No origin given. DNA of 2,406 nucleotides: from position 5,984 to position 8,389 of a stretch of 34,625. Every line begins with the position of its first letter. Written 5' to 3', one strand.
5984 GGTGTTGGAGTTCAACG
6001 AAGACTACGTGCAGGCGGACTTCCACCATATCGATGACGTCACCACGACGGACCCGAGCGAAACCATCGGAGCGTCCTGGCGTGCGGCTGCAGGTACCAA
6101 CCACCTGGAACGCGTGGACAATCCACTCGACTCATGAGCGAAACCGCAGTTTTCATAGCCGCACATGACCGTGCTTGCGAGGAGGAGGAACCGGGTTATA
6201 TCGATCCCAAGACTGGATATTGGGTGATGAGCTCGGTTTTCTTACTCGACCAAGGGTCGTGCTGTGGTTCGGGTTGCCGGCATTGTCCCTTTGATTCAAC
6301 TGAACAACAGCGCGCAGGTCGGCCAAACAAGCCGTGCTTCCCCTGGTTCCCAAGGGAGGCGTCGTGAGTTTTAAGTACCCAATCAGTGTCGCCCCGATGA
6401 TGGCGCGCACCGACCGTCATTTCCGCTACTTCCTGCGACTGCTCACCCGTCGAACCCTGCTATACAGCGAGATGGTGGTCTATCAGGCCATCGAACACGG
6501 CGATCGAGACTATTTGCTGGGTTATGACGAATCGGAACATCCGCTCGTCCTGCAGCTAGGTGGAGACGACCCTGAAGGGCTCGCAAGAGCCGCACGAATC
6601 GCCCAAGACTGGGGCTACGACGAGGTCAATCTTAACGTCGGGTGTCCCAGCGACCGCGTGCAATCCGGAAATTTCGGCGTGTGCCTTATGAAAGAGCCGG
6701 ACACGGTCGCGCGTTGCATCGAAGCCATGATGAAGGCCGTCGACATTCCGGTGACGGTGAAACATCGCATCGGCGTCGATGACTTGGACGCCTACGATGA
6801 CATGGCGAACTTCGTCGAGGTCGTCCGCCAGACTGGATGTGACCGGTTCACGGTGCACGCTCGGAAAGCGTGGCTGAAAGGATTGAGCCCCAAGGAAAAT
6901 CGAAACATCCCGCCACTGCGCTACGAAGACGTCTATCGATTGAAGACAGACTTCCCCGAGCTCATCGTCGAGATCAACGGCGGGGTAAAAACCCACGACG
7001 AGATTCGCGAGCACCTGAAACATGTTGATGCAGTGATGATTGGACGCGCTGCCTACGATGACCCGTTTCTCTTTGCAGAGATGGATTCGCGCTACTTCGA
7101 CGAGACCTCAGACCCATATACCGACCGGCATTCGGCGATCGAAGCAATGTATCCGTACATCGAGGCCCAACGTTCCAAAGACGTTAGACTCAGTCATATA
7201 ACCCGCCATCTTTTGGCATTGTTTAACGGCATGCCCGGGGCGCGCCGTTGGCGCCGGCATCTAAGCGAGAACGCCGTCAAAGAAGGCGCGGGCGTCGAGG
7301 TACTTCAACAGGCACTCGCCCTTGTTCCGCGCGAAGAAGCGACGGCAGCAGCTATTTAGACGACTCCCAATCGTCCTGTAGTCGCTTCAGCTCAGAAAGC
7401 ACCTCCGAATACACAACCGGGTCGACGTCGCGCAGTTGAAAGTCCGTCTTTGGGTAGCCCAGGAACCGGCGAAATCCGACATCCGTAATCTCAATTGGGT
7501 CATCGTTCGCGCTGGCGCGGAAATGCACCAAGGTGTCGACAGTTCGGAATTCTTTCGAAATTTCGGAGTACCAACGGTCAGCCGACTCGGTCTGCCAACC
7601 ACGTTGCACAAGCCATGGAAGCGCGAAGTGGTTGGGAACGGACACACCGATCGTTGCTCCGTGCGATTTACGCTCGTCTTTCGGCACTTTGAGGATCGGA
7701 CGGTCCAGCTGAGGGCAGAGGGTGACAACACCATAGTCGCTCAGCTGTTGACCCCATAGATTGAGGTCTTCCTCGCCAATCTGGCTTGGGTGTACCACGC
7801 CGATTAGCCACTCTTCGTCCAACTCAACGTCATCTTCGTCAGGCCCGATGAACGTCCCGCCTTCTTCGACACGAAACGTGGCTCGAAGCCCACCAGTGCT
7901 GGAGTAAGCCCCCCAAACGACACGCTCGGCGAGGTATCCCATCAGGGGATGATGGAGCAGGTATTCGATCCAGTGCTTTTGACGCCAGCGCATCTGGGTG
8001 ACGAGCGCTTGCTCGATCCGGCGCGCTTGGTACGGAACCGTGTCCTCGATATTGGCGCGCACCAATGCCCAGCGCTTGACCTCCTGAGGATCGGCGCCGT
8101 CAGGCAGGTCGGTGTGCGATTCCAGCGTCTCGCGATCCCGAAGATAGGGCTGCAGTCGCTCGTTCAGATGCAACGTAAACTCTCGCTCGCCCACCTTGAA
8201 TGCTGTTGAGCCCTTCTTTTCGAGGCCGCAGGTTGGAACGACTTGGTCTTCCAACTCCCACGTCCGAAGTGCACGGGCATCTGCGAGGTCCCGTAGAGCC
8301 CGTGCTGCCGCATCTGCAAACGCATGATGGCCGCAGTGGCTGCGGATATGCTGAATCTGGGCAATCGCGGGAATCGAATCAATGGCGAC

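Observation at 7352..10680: Minus-strand operon: stand-alone TfoX_C protein -> PolX -> 444-aa DUF4132-like protein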

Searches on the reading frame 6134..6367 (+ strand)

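Call 58: search_protein_families(library=pfam, proteins=[window:6134-6367:+], max_evalue=0.001)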
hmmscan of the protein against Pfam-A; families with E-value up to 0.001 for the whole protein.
window:6134-6367:+ (77 aa): 1 family
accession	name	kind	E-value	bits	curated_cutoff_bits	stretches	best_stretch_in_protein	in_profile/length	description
PF17653.6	DUF5522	-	3.7e-20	72.2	25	1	10-55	1-46/48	Family of unknown function (DUF5522)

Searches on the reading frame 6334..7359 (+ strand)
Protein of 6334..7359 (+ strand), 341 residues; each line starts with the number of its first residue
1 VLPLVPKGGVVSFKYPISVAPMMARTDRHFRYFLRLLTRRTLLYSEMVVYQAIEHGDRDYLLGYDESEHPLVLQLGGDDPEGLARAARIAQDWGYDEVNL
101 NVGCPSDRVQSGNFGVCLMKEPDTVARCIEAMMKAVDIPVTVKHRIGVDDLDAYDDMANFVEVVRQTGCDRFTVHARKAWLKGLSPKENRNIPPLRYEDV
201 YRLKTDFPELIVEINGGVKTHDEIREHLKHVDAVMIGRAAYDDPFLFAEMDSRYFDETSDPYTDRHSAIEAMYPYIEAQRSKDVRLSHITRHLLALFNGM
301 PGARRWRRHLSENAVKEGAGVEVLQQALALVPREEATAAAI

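Call 58: search_protein_families(library=pfam, proteins=[window:6334-7359:+], max_evalue=0.001)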
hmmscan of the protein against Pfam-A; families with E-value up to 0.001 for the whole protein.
window:6334-7359:+ (341 aa): 1 family
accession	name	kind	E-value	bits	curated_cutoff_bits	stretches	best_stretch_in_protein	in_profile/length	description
PF01207.24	Dus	-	6.4e-91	305.1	20.4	1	19-326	2-305/311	Dihydrouridine synthase (Dus)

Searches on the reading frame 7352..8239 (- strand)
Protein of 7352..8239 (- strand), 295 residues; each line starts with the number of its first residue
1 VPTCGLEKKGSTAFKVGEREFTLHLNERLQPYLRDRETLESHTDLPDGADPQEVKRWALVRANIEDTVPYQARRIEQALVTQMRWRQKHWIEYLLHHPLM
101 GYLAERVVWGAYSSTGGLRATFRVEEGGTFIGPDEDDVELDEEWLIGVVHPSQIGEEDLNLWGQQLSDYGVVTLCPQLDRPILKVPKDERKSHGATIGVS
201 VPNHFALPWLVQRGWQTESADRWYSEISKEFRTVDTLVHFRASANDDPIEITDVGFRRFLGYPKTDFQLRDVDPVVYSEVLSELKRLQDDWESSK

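Call 96: predict_structure(alignment_id=A8)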
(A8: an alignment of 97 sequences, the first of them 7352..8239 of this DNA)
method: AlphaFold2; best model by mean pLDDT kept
length: 295 residues; sequences in the alignment: 97
mean_pLDDT: 96.0   pTM: 0.90
mean pLDDT of the five models: 96.0, 95.8, 95.8, 95.7, 95.5
residues with pLDDT >= 90: 277; 70-90: 18; 50-70: 0; < 50: 0
segments of 3 or more residues with pLDDT < 50: none
pLDDT, mean of each block of 10 residues (from residue 1): 91 96 96 98 97 98 97 96 97 97 98 97 97 98 98 98 97 95 98 97 96 91 91 96 89 97 94 98 97 96
secondary structure, 60 per line:
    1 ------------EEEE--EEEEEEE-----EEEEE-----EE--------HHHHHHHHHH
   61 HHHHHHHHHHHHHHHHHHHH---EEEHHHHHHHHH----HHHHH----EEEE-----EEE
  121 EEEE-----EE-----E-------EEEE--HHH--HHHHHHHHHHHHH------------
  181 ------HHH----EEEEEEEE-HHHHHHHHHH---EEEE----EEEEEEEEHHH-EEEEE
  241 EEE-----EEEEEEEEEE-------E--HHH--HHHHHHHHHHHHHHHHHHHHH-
elements in order: E13-16 E19-25 E31-35 H51-80 E84-86 H87-95 H100-104 E109-112 E118-124 E145-148 H156-168 E194-201 H203-212 E216-219 E224-231 E236-243 E249-258 H274-294
